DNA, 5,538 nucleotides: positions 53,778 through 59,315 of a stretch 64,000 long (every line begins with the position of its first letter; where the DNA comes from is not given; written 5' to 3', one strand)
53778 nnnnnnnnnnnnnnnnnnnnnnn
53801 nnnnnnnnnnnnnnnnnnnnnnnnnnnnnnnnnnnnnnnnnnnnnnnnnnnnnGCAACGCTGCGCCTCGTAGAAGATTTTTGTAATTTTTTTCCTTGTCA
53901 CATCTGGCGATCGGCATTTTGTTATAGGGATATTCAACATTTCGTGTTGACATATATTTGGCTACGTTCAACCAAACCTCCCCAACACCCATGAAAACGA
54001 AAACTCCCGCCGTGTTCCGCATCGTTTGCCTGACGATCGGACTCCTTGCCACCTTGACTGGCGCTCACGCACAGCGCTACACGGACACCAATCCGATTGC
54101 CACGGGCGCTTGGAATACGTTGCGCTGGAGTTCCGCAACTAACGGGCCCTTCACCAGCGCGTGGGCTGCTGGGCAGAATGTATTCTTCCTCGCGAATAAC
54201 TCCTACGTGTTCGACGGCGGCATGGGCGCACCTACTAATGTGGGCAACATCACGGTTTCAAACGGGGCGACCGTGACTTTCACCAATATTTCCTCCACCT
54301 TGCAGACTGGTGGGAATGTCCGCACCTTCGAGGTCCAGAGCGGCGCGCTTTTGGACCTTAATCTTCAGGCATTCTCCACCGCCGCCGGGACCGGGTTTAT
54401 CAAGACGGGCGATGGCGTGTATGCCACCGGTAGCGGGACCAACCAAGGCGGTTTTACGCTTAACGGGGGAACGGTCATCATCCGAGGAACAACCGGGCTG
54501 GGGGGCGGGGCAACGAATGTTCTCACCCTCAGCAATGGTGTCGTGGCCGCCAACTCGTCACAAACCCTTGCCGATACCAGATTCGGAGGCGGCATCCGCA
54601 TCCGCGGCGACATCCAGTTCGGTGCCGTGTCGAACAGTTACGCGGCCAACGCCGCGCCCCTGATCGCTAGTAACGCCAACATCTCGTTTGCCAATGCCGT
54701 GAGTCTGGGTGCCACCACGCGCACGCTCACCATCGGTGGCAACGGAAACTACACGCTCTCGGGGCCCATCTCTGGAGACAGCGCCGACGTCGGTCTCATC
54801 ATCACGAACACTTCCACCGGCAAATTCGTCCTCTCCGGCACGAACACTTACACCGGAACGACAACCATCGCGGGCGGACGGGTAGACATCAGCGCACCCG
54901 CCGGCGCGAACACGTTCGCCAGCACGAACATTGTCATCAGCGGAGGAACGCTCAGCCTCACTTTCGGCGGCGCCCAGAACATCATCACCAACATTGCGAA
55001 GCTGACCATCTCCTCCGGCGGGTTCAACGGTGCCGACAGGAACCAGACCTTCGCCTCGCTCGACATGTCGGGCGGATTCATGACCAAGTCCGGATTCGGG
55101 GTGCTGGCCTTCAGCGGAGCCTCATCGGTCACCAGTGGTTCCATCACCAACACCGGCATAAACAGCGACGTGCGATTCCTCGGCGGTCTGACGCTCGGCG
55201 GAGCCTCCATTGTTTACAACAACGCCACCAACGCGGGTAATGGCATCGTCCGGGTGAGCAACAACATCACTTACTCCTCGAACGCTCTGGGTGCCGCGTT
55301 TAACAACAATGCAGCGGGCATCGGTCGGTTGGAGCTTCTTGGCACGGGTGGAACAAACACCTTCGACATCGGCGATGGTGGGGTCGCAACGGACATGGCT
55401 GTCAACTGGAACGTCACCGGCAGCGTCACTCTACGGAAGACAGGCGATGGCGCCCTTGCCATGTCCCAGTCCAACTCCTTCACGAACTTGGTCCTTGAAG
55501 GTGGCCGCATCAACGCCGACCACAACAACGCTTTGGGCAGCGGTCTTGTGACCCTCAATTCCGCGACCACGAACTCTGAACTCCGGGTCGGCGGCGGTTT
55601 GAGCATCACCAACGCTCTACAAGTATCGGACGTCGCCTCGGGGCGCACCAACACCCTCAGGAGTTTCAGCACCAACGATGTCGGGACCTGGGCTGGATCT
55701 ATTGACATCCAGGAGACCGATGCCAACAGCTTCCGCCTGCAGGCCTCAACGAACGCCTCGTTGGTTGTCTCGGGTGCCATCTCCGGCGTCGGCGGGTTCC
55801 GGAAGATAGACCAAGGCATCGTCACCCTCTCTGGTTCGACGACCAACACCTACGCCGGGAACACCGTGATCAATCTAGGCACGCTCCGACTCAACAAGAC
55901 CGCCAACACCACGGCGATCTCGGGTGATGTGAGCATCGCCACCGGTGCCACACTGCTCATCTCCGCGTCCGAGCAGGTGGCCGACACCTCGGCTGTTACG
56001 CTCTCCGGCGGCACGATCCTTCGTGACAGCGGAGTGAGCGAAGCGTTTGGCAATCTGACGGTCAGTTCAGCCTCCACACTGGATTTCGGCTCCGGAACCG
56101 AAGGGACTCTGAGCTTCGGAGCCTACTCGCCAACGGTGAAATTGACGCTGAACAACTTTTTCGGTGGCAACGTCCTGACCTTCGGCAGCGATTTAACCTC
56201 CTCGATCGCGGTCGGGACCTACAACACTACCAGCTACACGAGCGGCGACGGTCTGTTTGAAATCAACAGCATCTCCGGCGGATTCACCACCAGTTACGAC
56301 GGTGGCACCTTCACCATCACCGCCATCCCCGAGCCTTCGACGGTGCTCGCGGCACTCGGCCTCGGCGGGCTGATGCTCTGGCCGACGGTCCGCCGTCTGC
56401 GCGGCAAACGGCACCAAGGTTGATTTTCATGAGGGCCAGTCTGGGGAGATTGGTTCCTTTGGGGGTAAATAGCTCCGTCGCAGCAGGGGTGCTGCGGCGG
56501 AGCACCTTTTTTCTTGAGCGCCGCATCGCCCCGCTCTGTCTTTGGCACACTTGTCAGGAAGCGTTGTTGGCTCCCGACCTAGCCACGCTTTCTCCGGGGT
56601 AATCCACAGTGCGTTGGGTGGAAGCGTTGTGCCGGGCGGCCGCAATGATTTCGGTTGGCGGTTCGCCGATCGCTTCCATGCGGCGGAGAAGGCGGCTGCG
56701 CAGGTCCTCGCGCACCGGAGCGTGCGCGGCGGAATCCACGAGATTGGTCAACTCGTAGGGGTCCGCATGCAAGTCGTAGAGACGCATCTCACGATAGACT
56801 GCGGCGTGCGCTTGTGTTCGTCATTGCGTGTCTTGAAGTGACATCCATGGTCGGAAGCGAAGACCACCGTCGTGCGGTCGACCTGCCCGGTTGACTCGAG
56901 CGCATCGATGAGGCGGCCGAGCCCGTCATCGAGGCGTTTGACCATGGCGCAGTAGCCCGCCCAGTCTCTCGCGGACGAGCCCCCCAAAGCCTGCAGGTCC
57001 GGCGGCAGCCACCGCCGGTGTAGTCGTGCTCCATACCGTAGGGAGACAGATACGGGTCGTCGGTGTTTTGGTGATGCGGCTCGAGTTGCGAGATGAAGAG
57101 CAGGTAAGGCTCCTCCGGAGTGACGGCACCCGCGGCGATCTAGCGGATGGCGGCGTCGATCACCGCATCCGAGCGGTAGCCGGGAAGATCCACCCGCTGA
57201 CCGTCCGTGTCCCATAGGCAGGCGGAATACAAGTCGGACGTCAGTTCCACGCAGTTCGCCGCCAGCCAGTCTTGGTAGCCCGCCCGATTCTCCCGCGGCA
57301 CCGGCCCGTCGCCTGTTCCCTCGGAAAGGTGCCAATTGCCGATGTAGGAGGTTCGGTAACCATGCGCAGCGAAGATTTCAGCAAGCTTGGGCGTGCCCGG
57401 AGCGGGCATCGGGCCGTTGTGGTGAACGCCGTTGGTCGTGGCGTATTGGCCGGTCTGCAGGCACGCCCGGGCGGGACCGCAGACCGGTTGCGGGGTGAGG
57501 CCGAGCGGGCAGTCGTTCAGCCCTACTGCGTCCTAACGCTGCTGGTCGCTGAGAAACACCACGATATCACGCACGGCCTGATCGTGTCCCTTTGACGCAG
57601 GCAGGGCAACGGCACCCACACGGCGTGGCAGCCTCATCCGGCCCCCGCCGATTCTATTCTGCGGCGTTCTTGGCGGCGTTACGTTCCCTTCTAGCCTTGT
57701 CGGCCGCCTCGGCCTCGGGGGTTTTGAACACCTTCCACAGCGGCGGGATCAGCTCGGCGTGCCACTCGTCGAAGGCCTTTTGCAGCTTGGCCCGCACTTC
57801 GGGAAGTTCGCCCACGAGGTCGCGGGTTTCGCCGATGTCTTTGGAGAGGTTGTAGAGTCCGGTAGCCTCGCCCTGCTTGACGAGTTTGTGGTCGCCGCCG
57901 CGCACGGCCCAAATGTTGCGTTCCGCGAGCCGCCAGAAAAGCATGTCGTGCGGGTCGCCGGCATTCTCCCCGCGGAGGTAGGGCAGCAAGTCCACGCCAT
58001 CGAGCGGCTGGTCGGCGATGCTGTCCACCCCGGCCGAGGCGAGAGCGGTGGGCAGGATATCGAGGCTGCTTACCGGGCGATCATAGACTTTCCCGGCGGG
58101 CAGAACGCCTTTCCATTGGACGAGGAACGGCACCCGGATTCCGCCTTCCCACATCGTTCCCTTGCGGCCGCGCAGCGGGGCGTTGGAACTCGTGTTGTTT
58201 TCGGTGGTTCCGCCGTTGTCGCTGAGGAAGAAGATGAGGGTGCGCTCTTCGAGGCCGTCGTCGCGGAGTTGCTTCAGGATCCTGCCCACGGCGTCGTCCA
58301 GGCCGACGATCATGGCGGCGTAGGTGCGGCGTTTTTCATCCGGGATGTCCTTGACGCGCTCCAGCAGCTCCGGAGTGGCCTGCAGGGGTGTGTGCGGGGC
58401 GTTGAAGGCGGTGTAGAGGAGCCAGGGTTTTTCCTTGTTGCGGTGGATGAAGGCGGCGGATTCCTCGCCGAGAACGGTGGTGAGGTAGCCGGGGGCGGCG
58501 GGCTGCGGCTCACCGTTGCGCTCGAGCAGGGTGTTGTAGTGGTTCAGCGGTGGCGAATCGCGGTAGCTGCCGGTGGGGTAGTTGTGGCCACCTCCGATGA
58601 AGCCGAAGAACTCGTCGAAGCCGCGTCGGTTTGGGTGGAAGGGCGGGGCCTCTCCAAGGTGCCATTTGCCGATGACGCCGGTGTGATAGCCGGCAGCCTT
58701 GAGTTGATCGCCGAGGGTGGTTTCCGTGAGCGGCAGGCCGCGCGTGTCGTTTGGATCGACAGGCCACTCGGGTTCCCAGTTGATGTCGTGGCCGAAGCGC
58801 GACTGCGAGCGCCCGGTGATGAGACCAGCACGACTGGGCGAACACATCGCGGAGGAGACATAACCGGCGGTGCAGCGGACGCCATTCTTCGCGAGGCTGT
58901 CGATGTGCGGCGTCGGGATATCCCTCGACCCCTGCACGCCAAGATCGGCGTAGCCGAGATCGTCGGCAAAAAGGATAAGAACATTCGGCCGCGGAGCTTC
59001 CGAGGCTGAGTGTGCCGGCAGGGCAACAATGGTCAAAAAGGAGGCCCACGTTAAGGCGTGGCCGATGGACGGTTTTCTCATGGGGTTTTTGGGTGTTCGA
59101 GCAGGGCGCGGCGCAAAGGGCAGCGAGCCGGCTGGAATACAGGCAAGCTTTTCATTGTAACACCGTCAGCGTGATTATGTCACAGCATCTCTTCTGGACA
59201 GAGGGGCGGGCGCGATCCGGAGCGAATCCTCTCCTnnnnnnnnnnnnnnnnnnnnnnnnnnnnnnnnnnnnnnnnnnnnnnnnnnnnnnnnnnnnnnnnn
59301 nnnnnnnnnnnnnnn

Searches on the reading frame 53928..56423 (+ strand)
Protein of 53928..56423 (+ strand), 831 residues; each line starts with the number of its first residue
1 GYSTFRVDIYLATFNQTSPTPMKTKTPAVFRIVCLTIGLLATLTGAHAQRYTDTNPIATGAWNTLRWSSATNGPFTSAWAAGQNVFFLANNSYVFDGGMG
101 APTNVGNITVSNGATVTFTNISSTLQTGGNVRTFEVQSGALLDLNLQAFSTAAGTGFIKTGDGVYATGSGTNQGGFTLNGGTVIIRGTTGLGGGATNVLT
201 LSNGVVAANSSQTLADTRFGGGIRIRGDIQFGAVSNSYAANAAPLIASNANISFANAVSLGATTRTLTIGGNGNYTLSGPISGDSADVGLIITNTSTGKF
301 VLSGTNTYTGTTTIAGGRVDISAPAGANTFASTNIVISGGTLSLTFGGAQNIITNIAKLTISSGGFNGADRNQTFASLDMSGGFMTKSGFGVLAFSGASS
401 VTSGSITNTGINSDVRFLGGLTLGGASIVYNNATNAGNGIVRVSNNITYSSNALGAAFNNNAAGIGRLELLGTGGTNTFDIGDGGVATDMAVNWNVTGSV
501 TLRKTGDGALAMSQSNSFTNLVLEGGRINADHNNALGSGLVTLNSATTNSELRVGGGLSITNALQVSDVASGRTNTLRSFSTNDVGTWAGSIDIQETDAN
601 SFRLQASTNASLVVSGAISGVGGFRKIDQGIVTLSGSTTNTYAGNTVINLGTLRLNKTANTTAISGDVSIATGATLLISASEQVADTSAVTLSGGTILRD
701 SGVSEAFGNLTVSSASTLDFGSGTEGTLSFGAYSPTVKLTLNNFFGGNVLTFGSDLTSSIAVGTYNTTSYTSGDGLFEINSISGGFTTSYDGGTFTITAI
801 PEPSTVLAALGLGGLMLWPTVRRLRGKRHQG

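Call 39: search_protein_families(library=pfam, proteins=[window:53928-56423:+], max_evalue=0.001)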
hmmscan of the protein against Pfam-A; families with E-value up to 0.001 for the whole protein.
window:53928-56423:+ (831 aa): 1 family
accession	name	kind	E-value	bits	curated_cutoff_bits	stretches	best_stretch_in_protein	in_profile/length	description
PF12951.13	PATR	-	1.9e-08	34.6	27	2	295-319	4-28/30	Passenger-associated-transport-repeat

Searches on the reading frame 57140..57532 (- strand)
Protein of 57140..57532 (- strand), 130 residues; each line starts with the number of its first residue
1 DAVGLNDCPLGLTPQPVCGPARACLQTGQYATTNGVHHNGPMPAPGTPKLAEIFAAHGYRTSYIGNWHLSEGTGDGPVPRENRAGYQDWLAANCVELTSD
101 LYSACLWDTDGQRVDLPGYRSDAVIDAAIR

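Call 39: search_protein_families(library=pfam, proteins=[window:57140-57532:-], max_evalue=0.001)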
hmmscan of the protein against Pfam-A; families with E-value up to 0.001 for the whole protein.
window:57140-57532:- (130 aa): 1 family
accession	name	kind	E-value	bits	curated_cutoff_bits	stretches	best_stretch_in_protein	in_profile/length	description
PF00884.28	Sulfatase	-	5.1e-11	42.9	25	1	13-97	44-127/301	Sulfatase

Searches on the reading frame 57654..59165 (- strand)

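Call 39: search_protein_families(library=pfam, proteins=[window:57654-59165:-], max_evalue=0.001)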
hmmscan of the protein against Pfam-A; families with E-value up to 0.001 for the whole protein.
window:57654-59165:- (503 aa): 3 families
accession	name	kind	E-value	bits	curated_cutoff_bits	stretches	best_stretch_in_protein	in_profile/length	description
PF00884.28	Sulfatase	-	2.4e-64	218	25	1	60-380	1-301/301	Sulfatase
PF16347.10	SGSH_C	-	1.2e-07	32.4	29.3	1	335-466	8-149/154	N-sulphoglucosamine sulphohydrolase, C-terminal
PF01663.27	Phosphodiest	-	1.3e-05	25.5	23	1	85-323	20-225/342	Type I phosphodiesterase / nucleotide pyrophosphatase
